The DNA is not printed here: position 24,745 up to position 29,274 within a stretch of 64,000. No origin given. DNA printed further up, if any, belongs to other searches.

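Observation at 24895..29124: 1,400-aa YfhO-Wzx fusion, translationally coupled to a Dpm1-like GT2, carrying three different repeat-family insertions in frame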

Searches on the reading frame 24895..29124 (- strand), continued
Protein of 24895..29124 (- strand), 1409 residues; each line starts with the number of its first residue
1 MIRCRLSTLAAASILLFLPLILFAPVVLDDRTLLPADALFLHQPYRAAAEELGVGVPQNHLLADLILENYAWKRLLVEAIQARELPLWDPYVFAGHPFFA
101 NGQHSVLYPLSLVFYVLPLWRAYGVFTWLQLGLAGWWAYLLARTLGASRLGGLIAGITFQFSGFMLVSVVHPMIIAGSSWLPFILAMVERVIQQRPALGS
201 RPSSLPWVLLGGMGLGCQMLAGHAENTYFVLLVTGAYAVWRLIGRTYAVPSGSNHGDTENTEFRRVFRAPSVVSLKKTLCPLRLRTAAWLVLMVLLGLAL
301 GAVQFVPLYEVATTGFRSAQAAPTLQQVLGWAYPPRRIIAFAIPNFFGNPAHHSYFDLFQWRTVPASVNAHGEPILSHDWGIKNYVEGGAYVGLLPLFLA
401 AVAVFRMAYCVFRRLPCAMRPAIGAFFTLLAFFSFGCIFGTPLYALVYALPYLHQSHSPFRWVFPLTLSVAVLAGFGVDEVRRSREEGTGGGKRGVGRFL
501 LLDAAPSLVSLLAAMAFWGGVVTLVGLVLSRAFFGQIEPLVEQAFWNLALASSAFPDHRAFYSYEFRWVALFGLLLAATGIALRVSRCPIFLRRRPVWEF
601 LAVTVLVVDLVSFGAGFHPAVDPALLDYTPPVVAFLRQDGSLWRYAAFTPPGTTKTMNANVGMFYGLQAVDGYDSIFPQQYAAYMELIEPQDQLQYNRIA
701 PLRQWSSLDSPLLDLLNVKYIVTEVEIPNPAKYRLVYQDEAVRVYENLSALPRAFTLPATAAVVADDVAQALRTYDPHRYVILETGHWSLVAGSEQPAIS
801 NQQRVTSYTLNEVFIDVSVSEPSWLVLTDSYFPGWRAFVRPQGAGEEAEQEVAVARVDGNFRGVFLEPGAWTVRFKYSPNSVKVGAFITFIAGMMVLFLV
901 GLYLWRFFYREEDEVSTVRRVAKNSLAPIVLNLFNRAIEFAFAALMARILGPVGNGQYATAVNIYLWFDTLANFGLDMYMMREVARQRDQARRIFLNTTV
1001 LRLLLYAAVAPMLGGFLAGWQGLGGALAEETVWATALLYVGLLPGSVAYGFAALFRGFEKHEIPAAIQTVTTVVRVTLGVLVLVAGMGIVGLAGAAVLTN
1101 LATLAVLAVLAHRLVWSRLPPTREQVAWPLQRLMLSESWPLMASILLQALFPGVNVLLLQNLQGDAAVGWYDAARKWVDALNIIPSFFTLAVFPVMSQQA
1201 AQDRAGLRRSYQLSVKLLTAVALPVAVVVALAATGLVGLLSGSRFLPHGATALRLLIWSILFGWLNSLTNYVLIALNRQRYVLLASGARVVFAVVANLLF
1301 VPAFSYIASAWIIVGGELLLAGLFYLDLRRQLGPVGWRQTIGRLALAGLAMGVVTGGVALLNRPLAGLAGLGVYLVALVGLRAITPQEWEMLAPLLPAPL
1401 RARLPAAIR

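Call 18: search_protein_families(library=ncbifam, proteins=[window:24895-29124:-], max_evalue=0.01)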
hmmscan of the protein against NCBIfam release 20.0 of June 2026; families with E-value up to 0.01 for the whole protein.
window:24895-29124:- (1409 aa): 3 families
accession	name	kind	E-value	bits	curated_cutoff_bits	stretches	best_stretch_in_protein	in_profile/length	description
NF041871.1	Wzx_EPS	equivalog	1e-10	40.9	800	1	936-1304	17-374/492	exopolysaccharide biosynthesis flippase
TIGR02900.1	spore_V_B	equivalog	1.8e-10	40.2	372.3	1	923-1319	3-422/488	stage V sporulation protein B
NF045539.1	MATE_efflux1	equivalog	2.4e-05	23.7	350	1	1141-1306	5-174/411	MATE family Na+-driven efflux transporter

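Call 20: search_solved_structures(query=A1, max_evalue=0.01)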
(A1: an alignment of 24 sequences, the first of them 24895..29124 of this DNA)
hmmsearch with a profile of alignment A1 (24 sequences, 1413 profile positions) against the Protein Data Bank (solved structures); distinct sequences matched with E-value up to 0.01: 0.

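Call 21: find_encoding_contigs(protein=P0017, flank=8000, max_places=1)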
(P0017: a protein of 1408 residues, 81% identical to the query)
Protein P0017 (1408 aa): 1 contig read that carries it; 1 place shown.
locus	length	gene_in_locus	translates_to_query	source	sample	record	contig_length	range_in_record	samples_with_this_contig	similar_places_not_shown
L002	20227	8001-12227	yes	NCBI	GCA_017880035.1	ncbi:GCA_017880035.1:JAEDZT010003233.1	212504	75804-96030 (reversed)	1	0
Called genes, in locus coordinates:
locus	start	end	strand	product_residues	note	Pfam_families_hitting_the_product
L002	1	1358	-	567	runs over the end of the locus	PF08309:LVIVD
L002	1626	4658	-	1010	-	PF17936:Big_6 (faint)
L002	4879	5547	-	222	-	PF08309:LVIVD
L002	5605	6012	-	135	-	PF08309:LVIVD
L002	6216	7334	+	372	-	PF01548:DEDD_Tnp_IS110 (weak), PF02371:Transposase_20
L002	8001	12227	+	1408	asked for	PF09586:YfhO (faint), PF01943:Polysacc_synt, PF13440:Polysacc_synt_3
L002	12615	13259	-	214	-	-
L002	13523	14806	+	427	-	PF00079:Serpin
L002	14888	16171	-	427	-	PF05977:MFS_3, PF07690:MFS_1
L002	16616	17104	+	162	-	PF00149:Metallophos (faint), PF12850:Metallophos_2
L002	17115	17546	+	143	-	PF20791:Acyl-ACP_TE_C (weak), PF13279:4HBT_2, PF03061:4HBT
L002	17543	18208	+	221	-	PF00300:His_Phos_1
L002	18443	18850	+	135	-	PF01814:Hemerythrin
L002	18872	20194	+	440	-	PF00232:Glyco_hydro_1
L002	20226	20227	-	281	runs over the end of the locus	PF13489:Methyltransf_23, PF01209:Ubie_methyltran, PF08241:Methyltransf_11, PF08242:Methyltransf_12, PF13649:Methyltransf_25, PF13847:Methyltransf_31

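Call 22: find_encoding_contigs(protein=P0046, flank=8000, max_places=1)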
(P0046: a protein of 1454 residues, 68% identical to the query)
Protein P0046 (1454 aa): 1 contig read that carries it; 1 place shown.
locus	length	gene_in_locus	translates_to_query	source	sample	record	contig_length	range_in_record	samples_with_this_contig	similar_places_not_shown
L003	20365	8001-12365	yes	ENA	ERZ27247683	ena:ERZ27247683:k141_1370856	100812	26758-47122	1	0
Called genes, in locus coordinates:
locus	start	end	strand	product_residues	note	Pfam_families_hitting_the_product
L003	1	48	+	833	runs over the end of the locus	-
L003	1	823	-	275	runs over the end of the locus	PF01135:PCMT, PF00398:RrnaAD (weak), PF13489:Methyltransf_23 (weak), PF13847:Methyltransf_31, PF08241:Methyltransf_11 (weak), PF13649:Methyltransf_25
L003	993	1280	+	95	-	-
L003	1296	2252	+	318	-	PF01323:DSBA, PF13462:Thioredoxin_4, PF00160:Pro_isomerase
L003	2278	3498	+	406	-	PF13367:PrsW-protease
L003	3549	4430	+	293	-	PF02129:Peptidase_S15 (weak), PF00561:Abhydrolase_1, PF12146:Hydrolase_4, PF12697:Abhydrolase_6, PF00326:Peptidase_S9 (faint)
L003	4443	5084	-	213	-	PF09335:VTT_dom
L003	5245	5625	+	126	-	PF03259:Robl_LC7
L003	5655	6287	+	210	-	PF02830:V4R (weak)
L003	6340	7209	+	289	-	PF00072:Response_reg, PF23198:PDE8A_N (weak)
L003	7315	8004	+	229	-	PF00535:Glycos_transf_2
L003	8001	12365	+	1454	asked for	PF09586:YfhO (faint), PF01943:Polysacc_synt, PF13440:Polysacc_synt_3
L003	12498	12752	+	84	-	-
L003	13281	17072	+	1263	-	PF00072:Response_reg, PF01590:GAF, PF13185:GAF_2, PF13492:GAF_3, PF01590:GAF, PF13185:GAF_2, PF01590:GAF, PF13185:GAF_2, +6 more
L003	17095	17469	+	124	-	-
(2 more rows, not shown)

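Call 23: find_encoding_contigs(protein=P0112, flank=8000, max_places=1)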
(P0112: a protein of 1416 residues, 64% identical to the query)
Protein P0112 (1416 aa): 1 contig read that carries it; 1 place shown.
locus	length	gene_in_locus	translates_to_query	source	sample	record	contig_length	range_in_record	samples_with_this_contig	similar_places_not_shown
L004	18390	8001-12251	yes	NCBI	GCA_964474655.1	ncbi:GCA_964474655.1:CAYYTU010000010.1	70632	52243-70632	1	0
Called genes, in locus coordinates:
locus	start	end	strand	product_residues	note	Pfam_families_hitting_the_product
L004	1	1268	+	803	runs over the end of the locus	-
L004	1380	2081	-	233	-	PF01135:PCMT, PF02353:CMAS (weak), PF13847:Methyltransf_31, PF08241:Methyltransf_11 (weak), PF08242:Methyltransf_12 (faint), PF13649:Methyltransf_25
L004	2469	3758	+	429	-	PF13462:Thioredoxin_4, PF01323:DSBA (faint), PF00160:Pro_isomerase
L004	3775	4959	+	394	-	PF13367:PrsW-protease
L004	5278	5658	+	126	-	PF03259:Robl_LC7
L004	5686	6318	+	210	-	PF02830:V4R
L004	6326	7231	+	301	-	PF00072:Response_reg, PF23198:PDE8A_N (weak), PF00990:GGDEF (weak)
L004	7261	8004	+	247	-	PF00535:Glycos_transf_2, PF13641:Glyco_tranf_2_3 (faint)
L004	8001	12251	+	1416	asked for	PF09586:YfhO (faint), PF01943:Polysacc_synt, PF13440:Polysacc_synt_3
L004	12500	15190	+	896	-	PF02608:Bmp, PF13407:Peripla_BP_4 (faint), PF00496:SBP_bac_5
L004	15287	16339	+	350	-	PF19300:BPD_transp_1_N, PF00528:BPD_transp_1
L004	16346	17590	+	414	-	PF12911:OppC_N, PF00528:BPD_transp_1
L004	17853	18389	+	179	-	?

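Call 24: find_encoding_contigs(protein=P0002, flank=8000, max_places=1)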
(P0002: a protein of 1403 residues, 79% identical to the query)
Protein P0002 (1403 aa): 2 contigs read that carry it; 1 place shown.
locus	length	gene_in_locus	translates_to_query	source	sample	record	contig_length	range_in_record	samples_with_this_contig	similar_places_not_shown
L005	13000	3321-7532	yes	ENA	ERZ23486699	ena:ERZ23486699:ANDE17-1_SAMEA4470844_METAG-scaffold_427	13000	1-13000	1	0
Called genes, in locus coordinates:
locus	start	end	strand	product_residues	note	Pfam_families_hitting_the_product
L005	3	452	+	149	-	PF10531:SLBB, PF22461:SLBB_2 (weak), PF14520:HHH_5 (faint), PF00633:HHH (faint), PF12836:HHH_3, PF14716:HHH_8 (faint)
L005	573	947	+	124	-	PF03259:Robl_LC7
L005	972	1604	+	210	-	PF02830:V4R (weak)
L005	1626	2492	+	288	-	PF00072:Response_reg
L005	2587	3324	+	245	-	PF00535:Glycos_transf_2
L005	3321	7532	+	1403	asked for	PF09586:YfhO (faint), PF01943:Polysacc_synt, PF13440:Polysacc_synt_3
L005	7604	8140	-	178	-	PF01583:APS_kinase, PF13671:AAA_33 (weak)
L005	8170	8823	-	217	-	PF01300:Sua5_yciO_yrdC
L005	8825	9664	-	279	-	PF17827:PrmC_N, PF05175:MTS, PF01170:UPF0020 (faint), PF06325:PrmA, PF08241:Methyltransf_11 (weak), PF08242:Methyltransf_12 (weak), PF13649:Methyltransf_25, PF13847:Methyltransf_31, +1 more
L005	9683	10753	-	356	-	PF03462:PCRF, PF00472:RF-1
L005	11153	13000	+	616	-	?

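Call 35: find_related_loci(query=A1, collection=genome_contigs, flank=6000)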
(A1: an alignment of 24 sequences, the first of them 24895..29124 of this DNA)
Query A1 (1409 aa) in genome_contigs; peptide patterns used: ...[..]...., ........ (x = any residue, [..] = any of these).
271 stretches matched a pattern; 195 encode a relative of the query (tblastn E <= 1e-3); the best 80 are kept; 80 distinct loci.
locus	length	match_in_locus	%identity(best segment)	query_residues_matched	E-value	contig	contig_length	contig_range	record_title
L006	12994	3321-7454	79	1-1388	0e+0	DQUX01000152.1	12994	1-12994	MAG TPA_asm: Anaerolineales bacterium isolate SZUA-1492 k95_115633, whole genome shotgun sequence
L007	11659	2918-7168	74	1-1403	0e+0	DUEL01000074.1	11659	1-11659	MAG TPA_asm: Thermoflexia bacterium isolate J88 Contig74, whole genome shotgun sequence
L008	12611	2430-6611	68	1-1401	0e+0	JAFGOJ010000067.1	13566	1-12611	MAG: Anaerolineae bacterium isolate Zod_Metabat.614 k87_830881, whole genome shotgun sequence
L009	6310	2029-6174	70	23-1405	0e+0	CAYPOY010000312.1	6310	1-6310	MAG TPA_asm: uncultured Anaerolineales bacterium isolate SRP214966_co5_314 genome assembly, contig: NODE_13780_length_63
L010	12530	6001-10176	69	23-1401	0e+0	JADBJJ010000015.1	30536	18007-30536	MAG: Chloroflexota bacterium isolate Tumba.bins.32 NODE_1449_length_30536_cov_163.561, whole genome shotgun sequence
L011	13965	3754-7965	70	1-1400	0e+0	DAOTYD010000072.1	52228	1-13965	MAG TPA_asm: Anaerolineae bacterium isolate H23_305 k115_28523, whole genome shotgun sequence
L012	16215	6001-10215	66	23-1406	0e+0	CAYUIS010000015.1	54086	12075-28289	MAG TPA_asm: uncultured Anaerolineales bacterium isolate SRP214966_co2_450 genome assembly, contig: NODE_574_length_5408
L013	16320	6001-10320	69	23-1407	0e+0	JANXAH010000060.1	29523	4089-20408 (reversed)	MAG: Anaerolineae bacterium isolate SKYB113 k141_75485, whole genome shotgun sequence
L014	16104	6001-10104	67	31-1405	0e+0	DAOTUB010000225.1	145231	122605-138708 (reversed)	MAG TPA_asm: Anaerolineae bacterium isolate F17_41 k129_725061, whole genome shotgun sequence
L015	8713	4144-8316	65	25-1409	0e+0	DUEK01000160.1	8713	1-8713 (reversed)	MAG TPA_asm: Thermoflexia bacterium isolate G79 Contig160, whole genome shotgun sequence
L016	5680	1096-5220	69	24-1405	0e+0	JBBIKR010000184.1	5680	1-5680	MAG: Thermoflexales bacterium isolate QH2S170213_bin_190 NODE_13014_length_5680_cov_7.876444, whole genome shotgun seque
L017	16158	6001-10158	65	23-1404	0e+0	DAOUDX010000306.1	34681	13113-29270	MAG TPA_asm: Anaerolineae bacterium isolate N2_102 k133_1450966, whole genome shotgun sequence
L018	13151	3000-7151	64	23-1404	0e+0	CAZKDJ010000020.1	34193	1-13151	MAG TPA_asm: uncultured Anaerolineales bacterium isolate binchicken_co116_320 genome assembly, contig: NODE_1054_length_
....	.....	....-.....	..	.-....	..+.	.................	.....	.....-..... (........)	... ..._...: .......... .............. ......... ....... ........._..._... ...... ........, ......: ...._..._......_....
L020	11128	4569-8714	64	26-1404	0e+0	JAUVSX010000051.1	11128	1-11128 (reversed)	MAG: Chloroflexota bacterium isolate CSMAG_751 CSMAG_751_k127_804763_length_11128_cov_11.4346, whole genome shotgun sequ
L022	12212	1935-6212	63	1-1409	0e+0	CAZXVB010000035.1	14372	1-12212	MAG TPA_asm: uncultured Anaerolineales bacterium isolate binchicken_co256_477 genome assembly, contig: NODE_10053_length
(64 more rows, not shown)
